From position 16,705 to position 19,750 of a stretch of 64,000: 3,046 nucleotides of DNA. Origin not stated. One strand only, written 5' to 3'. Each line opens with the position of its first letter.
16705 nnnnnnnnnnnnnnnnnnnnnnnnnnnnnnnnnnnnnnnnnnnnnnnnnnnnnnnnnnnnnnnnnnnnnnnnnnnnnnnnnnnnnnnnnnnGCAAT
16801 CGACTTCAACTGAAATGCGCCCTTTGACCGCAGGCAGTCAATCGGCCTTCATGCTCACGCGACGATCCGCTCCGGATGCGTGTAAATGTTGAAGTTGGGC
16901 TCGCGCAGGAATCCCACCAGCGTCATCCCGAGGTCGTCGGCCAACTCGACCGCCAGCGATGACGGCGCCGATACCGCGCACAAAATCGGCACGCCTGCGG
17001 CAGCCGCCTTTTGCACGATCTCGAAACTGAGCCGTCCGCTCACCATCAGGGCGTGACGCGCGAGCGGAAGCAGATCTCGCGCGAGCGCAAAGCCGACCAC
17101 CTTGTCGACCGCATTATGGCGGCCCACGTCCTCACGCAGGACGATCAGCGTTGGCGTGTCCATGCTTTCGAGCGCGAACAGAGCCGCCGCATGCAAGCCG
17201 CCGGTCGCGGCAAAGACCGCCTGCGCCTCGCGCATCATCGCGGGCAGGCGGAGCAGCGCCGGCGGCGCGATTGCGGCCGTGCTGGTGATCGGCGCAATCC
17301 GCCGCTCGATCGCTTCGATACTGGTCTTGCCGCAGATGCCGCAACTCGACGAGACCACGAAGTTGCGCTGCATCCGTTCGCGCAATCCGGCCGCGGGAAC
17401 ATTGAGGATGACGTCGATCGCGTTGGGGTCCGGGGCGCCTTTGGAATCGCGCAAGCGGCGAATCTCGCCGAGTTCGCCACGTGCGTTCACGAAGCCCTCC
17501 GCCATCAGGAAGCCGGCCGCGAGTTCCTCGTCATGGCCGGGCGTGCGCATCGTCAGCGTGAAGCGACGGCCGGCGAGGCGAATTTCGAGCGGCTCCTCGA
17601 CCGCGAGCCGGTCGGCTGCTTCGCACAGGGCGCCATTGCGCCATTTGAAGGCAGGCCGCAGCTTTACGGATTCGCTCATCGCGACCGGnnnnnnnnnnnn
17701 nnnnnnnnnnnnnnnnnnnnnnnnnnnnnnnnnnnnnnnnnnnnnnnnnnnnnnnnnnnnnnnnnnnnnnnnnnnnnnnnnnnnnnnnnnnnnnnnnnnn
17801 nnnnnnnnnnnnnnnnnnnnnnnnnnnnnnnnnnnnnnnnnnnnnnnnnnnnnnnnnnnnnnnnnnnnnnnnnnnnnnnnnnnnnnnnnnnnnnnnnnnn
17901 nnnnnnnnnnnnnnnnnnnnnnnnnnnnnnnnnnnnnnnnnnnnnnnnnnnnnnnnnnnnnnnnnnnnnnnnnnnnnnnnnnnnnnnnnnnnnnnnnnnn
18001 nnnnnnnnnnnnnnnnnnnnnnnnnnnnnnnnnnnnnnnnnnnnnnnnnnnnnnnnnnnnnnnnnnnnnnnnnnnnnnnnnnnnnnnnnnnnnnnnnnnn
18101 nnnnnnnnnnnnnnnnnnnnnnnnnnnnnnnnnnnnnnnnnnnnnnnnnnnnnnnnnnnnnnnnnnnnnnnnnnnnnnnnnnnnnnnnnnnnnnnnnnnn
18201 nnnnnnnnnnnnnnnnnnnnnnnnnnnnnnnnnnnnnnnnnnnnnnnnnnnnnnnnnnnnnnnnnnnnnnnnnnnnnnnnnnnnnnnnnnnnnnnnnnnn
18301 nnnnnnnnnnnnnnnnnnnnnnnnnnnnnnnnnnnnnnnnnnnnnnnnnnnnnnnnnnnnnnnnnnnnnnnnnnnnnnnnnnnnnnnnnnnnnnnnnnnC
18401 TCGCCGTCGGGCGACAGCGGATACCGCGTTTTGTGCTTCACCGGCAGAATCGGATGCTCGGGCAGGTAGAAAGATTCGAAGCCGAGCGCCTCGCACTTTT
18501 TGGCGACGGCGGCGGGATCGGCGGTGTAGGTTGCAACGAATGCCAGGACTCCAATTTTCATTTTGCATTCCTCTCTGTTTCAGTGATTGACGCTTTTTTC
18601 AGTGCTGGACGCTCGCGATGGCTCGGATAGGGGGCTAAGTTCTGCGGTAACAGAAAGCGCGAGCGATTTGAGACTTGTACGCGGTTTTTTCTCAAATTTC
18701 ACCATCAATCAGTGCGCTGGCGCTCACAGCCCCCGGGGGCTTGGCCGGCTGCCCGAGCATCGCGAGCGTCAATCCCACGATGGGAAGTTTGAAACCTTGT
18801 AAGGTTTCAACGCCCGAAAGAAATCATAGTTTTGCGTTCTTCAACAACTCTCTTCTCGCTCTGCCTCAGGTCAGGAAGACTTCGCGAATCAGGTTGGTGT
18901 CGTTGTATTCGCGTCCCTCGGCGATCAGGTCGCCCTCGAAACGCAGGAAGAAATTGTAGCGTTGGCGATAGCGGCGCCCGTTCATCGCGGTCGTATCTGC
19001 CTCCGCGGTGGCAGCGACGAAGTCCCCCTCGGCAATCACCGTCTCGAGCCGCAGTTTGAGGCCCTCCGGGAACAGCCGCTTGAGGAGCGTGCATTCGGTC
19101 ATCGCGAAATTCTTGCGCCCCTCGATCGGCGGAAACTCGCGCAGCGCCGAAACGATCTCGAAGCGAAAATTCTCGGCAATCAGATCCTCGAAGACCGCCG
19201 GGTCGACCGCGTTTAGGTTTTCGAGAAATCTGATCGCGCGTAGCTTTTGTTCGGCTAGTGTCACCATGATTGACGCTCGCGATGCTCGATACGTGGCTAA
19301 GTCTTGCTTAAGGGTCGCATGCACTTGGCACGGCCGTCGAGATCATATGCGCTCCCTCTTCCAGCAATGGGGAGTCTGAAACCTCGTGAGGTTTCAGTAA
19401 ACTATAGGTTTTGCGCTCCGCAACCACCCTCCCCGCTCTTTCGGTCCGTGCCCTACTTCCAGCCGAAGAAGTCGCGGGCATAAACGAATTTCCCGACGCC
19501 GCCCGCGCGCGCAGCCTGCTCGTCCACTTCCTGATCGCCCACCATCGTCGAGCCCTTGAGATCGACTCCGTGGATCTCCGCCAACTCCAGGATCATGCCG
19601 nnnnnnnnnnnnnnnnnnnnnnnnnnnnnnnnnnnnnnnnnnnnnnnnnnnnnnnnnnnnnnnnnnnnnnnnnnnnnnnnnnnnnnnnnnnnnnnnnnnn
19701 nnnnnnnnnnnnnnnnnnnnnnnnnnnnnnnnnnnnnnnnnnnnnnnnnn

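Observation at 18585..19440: Shared ~130-bp leader element, with an internal long inverted repeat, upstream of the LLM and NTF2-like genes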

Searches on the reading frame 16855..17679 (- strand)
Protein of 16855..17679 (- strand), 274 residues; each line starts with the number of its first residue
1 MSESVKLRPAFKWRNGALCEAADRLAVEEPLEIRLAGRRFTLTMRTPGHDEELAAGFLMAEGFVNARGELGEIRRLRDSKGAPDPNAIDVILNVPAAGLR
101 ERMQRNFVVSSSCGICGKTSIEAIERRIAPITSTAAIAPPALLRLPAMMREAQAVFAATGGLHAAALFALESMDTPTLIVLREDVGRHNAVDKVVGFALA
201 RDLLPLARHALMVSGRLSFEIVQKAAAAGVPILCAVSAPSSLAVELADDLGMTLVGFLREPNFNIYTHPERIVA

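Call 9: search_protein_families(library=pfam, proteins=[window:16855-17679:-])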
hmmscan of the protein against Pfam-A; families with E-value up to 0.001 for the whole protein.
window:16855-17679:- (274 aa): 1 family
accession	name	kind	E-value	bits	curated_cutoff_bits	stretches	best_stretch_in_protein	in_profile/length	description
PF02634.21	FdhD-NarQ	-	1.7e-68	231.3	27.2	1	26-272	1-236/237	FdhD/NarQ family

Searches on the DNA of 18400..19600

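Call 28: search_rna_families(source=window, start=18400, end=19600, threshold=evalue, max_evalue=10)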
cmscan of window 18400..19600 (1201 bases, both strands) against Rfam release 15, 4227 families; matches with E-value up to 10: 1.
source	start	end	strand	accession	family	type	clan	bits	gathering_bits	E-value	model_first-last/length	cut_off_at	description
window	19342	19382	-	RF02115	FAM13A-AS1_2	Gene; lncRNA;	-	12.7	38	8.8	1-110/110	no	FAM13A antisense RNA 1 conserved region 2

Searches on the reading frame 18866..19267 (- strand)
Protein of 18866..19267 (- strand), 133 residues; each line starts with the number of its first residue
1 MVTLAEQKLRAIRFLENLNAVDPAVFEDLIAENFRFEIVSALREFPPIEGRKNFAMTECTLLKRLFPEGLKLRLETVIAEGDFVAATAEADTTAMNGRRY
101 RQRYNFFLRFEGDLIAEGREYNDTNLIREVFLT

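Call 9: search_protein_families(library=pfam, proteins=[window:18866-19267:-])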
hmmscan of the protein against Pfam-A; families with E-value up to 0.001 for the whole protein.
window:18866-19267:- (133 aa): 2 families
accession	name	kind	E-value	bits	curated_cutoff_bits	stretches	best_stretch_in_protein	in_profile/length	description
PF12680.13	SnoaL_2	-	7.6e-13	49.4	27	1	13-117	3-101/102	SnoaL-like domain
PF07366.18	SnoaL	-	4.2e-08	33.5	28.4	1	11-123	3-118/126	SnoaL-like polyketide cyclase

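Call 10: find_encoding_contigs(protein=window:18866-19267:-, flank=10000, max_places=10)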
Protein window:18866-19267:- (133 aa): 22 contigs read that carry it; 6 places shown.
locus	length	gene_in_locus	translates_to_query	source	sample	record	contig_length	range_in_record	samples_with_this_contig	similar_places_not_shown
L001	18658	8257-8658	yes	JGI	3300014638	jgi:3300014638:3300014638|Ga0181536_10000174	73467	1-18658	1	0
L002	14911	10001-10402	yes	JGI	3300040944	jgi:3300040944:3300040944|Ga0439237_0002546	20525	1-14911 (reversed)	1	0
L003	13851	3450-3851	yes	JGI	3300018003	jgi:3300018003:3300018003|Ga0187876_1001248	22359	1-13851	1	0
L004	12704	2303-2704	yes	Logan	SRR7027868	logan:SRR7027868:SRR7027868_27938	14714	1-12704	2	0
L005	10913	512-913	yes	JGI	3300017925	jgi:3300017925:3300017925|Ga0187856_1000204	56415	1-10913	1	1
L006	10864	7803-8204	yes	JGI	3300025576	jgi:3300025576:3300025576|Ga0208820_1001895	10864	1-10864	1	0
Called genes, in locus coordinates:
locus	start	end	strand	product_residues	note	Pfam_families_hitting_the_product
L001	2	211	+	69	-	?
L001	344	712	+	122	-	PF02261:Asp_decarbox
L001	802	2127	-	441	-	PF02310:B12-binding (faint), PF04055:Radical_SAM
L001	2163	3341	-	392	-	PF01066:CDP-OH_P_transf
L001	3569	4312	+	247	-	PF00702:Hydrolase, PF13419:HAD_2, PF13242:Hydrolase_like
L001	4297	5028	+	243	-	PF12804:NTP_transf_3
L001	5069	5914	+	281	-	-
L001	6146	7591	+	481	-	PF00202:Aminotran_3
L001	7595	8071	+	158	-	PF08645:PNK3P (weak), PF13242:Hydrolase_like (weak)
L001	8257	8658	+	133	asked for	PF07366:SnoaL, PF12680:SnoaL_2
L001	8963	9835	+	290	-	PF00296:Bac_luciferase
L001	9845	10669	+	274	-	PF02634:FdhD-NarQ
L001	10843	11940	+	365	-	PF00480:ROK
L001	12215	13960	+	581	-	PF01663:Phosphodiest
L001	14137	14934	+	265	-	PF02582:DUF155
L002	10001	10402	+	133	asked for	PF07366:SnoaL, PF12680:SnoaL_2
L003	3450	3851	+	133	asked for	PF07366:SnoaL, PF12680:SnoaL_2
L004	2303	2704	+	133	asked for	PF07366:SnoaL, PF12680:SnoaL_2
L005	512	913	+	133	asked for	PF07366:SnoaL, PF12680:SnoaL_2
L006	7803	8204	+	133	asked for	PF07366:SnoaL, PF12680:SnoaL_2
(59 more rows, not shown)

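Call 11: find_homologous_proteins(query=window:18866-19267:-)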
Query window:18866-19267:- (133 aa): 238 proteins with E <= 0.001 among 281 candidates; the best 120 are listed.
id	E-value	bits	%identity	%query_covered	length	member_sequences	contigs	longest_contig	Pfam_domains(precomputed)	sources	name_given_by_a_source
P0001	6.7e-79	280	99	100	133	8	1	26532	PF07366.19,PF12680.14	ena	-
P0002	1.5e-74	266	94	100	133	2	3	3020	PF07366.19,PF12680.14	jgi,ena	jgi:ketosteroid isomerase-like protein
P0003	9.1e-69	247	86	99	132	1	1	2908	PF07366.19,PF12680.14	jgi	jgi:ketosteroid isomerase-like protein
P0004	3.8e-68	245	86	99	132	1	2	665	PF07366.19,PF12680.14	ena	-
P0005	4.9e-67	241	85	99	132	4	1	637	PF07366.19,PF12680.14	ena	-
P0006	7.1e-67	241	85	99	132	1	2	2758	PF07366.19,PF12680.14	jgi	jgi:ketosteroid isomerase-like protein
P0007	2.4e-66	239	86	99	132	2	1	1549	PF07366.19,PF12680.14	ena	-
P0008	3.3e-66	239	88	97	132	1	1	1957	PF07366.19,PF12680.14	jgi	jgi:uncharacterized protein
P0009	5.4e-65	235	84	98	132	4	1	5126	PF07366.19,PF12680.14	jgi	jgi:ketosteroid isomerase-like protein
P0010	9.4e-65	234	83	99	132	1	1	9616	PF07366.19,PF12680.14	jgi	jgi:ketosteroid isomerase-like protein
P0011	1.9e-64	233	85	99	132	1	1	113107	PF07366.19,PF12680.14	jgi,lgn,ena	-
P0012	2.0e-64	233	84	99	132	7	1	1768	PF07366.19,PF12680.14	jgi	jgi:ketosteroid isomerase-like protein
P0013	2.4e-64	233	83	99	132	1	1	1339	PF07366.19,PF12680.14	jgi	jgi:ketosteroid isomerase-like protein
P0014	3.9e-63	229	80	99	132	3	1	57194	PF07366.19,PF12680.14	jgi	jgi:ketosteroid isomerase-like protein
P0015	4.5e-63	229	83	98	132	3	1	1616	PF07366.19,PF12680.14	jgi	-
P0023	8.7e-62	224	82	99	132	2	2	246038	PF07366.19,PF12680.14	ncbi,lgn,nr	ncbi:MAG: nuclear transport factor 2 family protein [Candidatus Binataceae bacterium]|nr:nuclear tra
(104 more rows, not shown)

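Call 14: find_encoding_contigs(protein=P0011, flank=4000, max_places=1)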
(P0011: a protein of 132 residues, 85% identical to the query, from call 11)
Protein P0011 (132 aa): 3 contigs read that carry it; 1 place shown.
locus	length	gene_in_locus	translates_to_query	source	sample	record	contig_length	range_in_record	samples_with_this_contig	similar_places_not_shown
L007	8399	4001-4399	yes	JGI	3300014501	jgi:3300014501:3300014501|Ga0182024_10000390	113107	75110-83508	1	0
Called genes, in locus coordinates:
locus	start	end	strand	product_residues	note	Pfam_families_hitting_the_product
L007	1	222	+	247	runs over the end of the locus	PF00702:Hydrolase, PF13419:HAD_2, PF13242:Hydrolase_like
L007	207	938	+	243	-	PF12804:NTP_transf_3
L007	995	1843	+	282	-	-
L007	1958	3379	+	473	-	PF00202:Aminotran_3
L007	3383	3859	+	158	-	PF08645:PNK3P (weak), PF13242:Hydrolase_like (weak)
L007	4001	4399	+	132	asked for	PF07366:SnoaL (weak), PF12680:SnoaL_2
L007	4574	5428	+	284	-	PF00296:Bac_luciferase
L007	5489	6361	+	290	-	PF00296:Bac_luciferase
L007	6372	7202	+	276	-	PF02634:FdhD-NarQ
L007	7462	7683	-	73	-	-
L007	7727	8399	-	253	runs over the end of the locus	-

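Call 15: find_encoding_contigs(protein=P0023, flank=4000, max_places=1)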
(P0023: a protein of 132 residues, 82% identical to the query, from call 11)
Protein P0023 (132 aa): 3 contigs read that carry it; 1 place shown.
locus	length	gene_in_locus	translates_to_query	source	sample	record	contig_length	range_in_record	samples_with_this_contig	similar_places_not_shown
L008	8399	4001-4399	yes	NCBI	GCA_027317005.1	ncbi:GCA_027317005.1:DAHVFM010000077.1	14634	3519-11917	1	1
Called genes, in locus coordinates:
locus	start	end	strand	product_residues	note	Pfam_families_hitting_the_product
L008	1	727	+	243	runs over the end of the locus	PF00483:NTP_transferase (faint), PF12804:NTP_transf_3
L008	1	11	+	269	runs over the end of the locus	PF00702:Hydrolase, PF13419:HAD_2, PF13242:Hydrolase_like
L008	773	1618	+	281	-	-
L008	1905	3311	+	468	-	PF00202:Aminotran_3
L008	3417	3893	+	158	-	PF00702:Hydrolase (faint), PF08645:PNK3P (weak), PF13419:HAD_2 (faint), PF13242:Hydrolase_like (weak)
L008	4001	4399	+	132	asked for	PF07366:SnoaL, PF12680:SnoaL_2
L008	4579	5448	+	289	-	PF00296:Bac_luciferase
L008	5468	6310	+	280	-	PF02634:FdhD-NarQ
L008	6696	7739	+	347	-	PF00480:ROK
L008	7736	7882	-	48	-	-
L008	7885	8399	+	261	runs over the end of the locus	PF02582:DUF155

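Call 16: find_encoding_contigs(protein=P0014, flank=4000, max_places=1)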
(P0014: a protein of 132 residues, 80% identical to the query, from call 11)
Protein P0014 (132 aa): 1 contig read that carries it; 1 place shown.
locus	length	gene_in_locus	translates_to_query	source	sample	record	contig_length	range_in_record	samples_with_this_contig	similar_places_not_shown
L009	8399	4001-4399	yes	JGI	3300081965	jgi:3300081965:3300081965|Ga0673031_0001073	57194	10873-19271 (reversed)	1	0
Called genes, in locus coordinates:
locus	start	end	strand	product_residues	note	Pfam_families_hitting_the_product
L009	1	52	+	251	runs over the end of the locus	PF00702:Hydrolase, PF13419:HAD_2, PF13242:Hydrolase_like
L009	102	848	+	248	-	PF12804:NTP_transf_3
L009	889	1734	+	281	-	-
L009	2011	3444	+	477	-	PF00202:Aminotran_3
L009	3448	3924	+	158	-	PF13242:Hydrolase_like (weak)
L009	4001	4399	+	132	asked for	PF07366:SnoaL (weak), PF12680:SnoaL_2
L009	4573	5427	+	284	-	PF00296:Bac_luciferase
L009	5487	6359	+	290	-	PF00296:Bac_luciferase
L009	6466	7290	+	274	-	PF02634:FdhD-NarQ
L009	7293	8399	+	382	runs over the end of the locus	PF00480:ROK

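Call 20: find_encoding_contigs(protein=P0002, flank=3000, max_places=3)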
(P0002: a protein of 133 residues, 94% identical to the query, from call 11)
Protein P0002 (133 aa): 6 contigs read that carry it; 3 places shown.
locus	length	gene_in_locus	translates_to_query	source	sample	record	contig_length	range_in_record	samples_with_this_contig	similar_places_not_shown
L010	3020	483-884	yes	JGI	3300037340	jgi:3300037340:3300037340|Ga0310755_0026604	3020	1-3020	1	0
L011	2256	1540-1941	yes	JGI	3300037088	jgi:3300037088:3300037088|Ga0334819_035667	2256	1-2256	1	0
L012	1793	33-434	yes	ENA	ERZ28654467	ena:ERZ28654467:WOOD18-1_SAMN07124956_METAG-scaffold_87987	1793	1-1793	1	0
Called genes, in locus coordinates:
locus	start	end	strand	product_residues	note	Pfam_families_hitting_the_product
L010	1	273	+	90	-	?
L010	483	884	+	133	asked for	PF07366:SnoaL, PF12680:SnoaL_2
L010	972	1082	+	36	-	-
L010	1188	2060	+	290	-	PF00296:Bac_luciferase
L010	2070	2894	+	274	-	PF02634:FdhD-NarQ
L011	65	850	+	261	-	PF00202:Aminotran_3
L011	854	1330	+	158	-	PF00702:Hydrolase (faint), PF08645:PNK3P (weak), PF13242:Hydrolase_like (weak)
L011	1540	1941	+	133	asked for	PF07366:SnoaL, PF12680:SnoaL_2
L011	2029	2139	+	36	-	-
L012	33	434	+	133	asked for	PF07366:SnoaL, PF12680:SnoaL_2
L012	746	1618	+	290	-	PF00296:Bac_luciferase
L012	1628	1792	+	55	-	?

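Call 21: find_encoding_contigs(protein=P0001, flank=3000, max_places=2)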
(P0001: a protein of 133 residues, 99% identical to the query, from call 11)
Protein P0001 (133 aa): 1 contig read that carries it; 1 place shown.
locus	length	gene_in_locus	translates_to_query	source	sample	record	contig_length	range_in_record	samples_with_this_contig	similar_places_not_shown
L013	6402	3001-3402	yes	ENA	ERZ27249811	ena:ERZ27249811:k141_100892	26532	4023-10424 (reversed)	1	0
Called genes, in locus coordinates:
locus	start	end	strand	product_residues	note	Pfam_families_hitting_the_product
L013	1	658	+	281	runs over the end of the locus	-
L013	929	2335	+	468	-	PF00202:Aminotran_3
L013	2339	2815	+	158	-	PF08645:PNK3P (weak), PF13242:Hydrolase_like (weak)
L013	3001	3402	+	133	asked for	PF07366:SnoaL, PF12680:SnoaL_2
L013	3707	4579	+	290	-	PF00296:Bac_luciferase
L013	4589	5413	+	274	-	PF02634:FdhD-NarQ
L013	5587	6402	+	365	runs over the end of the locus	PF00480:ROK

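Call 22: find_encoding_contigs(protein=P0008, flank=3000, max_places=2)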
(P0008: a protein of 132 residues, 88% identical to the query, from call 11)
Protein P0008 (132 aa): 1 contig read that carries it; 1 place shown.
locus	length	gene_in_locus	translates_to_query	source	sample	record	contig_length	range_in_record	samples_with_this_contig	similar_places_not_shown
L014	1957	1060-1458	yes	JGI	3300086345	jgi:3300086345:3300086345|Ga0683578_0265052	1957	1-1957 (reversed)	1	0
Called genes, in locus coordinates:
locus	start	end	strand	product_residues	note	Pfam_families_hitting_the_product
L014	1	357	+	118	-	?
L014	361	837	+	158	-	PF08645:PNK3P (weak), PF13242:Hydrolase_like (weak)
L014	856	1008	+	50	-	-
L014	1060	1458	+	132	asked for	PF07366:SnoaL (weak), PF12680:SnoaL_2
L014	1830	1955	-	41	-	?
